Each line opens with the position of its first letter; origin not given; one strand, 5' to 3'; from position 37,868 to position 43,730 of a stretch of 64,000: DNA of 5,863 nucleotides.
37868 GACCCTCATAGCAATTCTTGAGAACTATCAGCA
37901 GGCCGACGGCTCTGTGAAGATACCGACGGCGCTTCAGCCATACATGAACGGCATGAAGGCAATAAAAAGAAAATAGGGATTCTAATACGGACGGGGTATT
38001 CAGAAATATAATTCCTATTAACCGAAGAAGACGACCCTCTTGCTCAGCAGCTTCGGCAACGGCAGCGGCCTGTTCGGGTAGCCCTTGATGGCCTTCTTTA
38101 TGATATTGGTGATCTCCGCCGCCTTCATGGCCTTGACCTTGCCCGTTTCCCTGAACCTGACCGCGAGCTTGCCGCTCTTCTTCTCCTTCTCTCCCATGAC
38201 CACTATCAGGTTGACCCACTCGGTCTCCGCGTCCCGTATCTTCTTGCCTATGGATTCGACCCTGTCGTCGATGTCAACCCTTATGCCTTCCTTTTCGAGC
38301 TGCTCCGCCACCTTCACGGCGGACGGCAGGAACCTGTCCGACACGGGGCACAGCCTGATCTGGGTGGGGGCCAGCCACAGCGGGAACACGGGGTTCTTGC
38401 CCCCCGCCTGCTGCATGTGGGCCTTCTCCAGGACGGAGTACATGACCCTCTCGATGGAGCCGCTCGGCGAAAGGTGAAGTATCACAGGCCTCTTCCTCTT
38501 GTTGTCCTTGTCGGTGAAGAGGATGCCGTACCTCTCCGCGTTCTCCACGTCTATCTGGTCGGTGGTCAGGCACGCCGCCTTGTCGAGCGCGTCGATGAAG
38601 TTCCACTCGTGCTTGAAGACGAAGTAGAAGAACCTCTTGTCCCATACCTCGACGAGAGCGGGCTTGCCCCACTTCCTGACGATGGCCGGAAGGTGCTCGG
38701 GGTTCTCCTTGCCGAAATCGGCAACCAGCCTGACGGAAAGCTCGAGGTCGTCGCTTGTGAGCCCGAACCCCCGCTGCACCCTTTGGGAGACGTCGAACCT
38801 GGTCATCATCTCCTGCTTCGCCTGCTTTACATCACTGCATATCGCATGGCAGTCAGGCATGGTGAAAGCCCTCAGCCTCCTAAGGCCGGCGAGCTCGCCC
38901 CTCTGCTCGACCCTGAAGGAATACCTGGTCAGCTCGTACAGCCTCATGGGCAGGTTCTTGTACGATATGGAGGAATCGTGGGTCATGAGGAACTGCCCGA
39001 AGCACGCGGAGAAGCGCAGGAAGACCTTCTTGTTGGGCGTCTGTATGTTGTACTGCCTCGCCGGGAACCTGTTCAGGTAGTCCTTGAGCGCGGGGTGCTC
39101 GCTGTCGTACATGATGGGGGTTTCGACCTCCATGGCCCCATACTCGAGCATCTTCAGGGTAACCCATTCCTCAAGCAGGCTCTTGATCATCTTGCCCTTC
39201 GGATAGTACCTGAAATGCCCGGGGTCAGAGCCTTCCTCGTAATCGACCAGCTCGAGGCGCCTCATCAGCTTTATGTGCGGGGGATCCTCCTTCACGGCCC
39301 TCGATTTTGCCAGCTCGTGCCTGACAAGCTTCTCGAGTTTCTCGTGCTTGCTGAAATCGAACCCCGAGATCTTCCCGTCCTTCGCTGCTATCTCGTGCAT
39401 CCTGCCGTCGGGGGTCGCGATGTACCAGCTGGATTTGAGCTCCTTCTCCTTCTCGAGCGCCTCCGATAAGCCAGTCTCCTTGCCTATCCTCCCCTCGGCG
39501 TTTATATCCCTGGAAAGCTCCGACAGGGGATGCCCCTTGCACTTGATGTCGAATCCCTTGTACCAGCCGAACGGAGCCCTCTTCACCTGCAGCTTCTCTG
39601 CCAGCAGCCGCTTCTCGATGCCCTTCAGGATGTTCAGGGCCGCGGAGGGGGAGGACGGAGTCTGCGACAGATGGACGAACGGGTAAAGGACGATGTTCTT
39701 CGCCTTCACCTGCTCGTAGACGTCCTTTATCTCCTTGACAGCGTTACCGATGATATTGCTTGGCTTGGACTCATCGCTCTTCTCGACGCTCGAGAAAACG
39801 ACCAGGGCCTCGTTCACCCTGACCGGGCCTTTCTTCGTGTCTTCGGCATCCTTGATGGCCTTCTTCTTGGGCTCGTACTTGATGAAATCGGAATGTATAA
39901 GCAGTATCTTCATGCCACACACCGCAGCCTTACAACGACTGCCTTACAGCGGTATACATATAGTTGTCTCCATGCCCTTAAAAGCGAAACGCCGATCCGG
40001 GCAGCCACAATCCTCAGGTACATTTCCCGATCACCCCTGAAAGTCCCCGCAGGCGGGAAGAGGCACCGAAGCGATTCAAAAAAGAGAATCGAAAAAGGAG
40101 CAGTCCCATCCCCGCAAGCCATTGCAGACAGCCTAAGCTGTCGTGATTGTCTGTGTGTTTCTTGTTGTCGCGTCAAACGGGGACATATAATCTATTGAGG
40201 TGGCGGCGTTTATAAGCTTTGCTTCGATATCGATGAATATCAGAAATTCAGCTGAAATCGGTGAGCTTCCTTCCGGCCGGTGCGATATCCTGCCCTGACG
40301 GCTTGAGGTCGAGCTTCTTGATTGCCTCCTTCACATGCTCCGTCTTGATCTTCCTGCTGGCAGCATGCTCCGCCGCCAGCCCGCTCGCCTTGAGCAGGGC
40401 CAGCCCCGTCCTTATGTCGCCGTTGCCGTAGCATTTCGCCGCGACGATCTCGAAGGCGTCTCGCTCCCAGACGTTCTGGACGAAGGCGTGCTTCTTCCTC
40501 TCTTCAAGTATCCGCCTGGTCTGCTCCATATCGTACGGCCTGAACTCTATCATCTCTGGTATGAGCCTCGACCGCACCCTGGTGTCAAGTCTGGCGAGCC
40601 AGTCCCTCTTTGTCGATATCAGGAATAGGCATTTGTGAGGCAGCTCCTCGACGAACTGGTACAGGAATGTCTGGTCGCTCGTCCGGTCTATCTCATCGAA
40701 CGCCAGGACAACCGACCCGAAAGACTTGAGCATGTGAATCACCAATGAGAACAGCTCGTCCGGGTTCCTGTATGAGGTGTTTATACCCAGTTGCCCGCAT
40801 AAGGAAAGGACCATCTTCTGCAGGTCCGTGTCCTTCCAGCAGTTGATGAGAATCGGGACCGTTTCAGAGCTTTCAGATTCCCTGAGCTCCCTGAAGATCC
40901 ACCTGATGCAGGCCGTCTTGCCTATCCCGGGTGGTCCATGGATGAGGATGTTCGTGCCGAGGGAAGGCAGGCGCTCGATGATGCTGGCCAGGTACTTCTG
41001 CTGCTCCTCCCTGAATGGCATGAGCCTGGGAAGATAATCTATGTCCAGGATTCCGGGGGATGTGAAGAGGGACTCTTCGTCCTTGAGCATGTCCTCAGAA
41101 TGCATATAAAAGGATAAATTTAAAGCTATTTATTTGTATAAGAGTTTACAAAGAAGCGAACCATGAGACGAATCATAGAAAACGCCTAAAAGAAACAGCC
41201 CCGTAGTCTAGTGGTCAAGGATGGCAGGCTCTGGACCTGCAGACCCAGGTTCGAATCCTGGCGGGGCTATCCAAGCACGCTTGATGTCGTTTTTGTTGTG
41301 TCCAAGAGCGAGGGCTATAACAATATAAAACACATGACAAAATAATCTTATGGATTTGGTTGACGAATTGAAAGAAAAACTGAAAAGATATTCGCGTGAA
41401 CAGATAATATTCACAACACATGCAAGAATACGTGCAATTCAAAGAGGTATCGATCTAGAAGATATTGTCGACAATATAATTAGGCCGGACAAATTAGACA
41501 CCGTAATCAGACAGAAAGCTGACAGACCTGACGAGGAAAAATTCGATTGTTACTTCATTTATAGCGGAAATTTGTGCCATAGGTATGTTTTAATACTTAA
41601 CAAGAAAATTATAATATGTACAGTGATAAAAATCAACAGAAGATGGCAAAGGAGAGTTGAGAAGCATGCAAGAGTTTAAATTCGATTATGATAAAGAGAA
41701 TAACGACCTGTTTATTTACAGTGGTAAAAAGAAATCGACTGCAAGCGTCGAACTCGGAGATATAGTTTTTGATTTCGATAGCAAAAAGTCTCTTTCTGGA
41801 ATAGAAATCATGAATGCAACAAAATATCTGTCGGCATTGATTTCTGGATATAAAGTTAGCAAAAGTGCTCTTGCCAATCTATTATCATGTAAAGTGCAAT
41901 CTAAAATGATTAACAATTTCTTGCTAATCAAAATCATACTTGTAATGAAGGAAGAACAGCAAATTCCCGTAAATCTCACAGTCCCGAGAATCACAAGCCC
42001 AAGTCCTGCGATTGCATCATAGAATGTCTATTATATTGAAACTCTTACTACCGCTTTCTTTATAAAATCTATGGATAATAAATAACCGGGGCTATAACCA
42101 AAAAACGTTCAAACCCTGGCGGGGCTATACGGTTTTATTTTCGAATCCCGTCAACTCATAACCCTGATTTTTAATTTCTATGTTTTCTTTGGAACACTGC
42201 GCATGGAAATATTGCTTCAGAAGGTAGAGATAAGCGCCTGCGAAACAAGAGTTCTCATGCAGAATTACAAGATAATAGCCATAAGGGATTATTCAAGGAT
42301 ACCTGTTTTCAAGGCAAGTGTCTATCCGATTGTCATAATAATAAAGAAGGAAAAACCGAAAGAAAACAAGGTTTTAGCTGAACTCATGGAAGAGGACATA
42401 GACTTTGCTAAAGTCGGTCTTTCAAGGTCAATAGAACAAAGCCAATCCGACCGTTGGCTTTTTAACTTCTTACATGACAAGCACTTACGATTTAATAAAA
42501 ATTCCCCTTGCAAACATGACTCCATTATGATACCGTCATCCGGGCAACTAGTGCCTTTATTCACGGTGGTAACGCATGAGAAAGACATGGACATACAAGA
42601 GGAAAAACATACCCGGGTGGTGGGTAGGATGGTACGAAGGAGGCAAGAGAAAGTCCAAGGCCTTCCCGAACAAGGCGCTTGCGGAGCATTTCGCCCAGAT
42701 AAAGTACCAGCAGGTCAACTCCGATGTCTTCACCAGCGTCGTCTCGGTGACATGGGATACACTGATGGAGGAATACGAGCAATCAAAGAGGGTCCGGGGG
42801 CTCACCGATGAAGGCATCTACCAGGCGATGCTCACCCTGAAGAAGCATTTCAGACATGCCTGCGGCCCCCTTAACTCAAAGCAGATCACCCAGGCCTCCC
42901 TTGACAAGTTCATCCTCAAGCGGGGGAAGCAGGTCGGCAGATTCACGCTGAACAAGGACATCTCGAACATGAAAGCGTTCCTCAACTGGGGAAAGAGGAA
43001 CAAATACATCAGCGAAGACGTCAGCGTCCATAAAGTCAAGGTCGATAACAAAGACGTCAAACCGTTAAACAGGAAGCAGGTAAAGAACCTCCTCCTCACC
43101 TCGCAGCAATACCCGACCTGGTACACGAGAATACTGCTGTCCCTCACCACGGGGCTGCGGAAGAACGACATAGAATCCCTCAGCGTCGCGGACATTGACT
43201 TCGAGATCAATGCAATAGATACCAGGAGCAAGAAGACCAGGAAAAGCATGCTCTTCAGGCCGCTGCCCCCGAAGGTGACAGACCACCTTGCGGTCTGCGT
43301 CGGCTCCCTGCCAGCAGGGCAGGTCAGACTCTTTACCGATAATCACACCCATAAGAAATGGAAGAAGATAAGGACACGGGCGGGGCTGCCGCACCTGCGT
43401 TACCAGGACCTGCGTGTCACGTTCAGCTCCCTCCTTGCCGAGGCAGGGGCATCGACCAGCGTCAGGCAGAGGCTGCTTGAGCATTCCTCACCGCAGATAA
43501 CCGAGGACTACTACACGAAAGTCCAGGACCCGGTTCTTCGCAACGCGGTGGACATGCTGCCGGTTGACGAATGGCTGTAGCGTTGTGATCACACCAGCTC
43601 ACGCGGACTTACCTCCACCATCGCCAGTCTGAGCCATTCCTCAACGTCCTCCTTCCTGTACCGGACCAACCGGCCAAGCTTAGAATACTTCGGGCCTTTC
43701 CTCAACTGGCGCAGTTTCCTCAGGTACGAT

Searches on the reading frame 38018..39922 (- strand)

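Call 10: search_protein_families(library=pfam, proteins=[window:38018-39922:-], max_evalue=0.01)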
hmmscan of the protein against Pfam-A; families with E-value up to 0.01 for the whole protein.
window:38018-39922:- (634 aa): 3 families
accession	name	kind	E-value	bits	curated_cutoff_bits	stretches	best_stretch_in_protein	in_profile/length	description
PF08915.16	tRNA-Thr_ED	-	6.8e-52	175.6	30.2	1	4-140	1-137/137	Archaea-specific editing domain of threonyl-tRNA synthetase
PF03129.25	HGTP_anticodon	-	2.1e-21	76.3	21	1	521-610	1-93/94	Anticodon binding domain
PF00587.30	tRNA-synt_2b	-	5.6e-17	62.8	29.3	1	291-500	1-178/179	tRNA synthetase class II core domain (G, H, P, S and T)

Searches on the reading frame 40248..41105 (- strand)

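Call 10: search_protein_families(library=pfam, proteins=[window:40248-41105:-], max_evalue=0.01)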
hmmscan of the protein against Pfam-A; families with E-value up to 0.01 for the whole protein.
window:40248-41105:- (285 aa): 14 families
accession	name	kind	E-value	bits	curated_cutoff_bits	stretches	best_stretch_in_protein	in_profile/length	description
PF22703.2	Cdc6_lid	-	3e-14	53.1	27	1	197-262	1-67/68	Cdc6 AAA+ ATPase-type lid domain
PF13401.12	AAA_22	-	3.7e-13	50.4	27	1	52-146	7-100/130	AAA domain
PF05729.18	NACHT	-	2.1e-09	37.9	26.7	1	53-205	3-165/167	NACHT domain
PF13191.12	AAA_16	-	3.3e-09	37.9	32.6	1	30-158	3-162/167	AAA ATPase domain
PF00004.35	AAA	-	5.5e-07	30.5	21.2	1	53-181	1-123/131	ATPase family associated with various cellular activities (AAA)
PF05621.17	TniB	-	6.9e-05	22.8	22.4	1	45-142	29-131/189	Bacterial TniB protein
PF04851.21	ResIII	-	0.00011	22.6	22.5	1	29-86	2-59/164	Type III restriction enzyme, res subunit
PF24883.2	NPHP3_N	-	0.00026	21.7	24.8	1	53-106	25-79/164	Nephrocystin 3, N-terminal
PF22606.2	Cdc6-ORC-like_ATPase_lid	-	0.00034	20.9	27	1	191-241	1-52/60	Cdc6/ORC-like, ATPase lid domain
PF00270.35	DEAD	-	0.00071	19.8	26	0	35-75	4-40/167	DEAD/DEAH box helicase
PF13245.12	AAA_19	-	0.0033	18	25.1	1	51-89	12-48/134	AAA domain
PF13086.12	AAA_11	-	0.0045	17.2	27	1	52-86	19-56/257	AAA domain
PF20720.3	nSTAND3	-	0.0055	16.8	27.2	0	53-78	20-45/155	Novel STAND NTPase 3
PF12775.13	AAA_7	-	0.0063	16.5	25.8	1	41-95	24-78/181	P-loop containing dynein motor region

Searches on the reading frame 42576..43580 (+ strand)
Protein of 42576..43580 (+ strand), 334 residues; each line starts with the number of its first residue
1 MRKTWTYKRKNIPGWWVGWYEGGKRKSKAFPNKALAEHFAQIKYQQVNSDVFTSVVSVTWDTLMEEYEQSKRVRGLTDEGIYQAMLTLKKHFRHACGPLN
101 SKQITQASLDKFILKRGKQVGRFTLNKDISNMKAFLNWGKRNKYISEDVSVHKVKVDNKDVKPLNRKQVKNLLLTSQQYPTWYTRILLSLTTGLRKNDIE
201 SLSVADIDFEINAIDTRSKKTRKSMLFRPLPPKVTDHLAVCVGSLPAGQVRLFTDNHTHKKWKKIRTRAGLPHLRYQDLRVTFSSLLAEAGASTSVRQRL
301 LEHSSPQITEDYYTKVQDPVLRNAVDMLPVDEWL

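Call 10: search_protein_families(library=pfam, proteins=[window:42576-43580:+], max_evalue=0.01)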
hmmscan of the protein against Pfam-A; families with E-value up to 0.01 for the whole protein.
window:42576-43580:+ (334 aa): 2 families
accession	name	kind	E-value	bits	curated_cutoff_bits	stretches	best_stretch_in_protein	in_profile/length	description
PF00589.27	Phage_integrase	-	9.4e-16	58.5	27.1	1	164-317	3-169/172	Phage integrase family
PF13102.12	Phage_int_SAM_5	-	0.0043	17.8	22.3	0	65-149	11-92/98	Phage integrase SAM-like domain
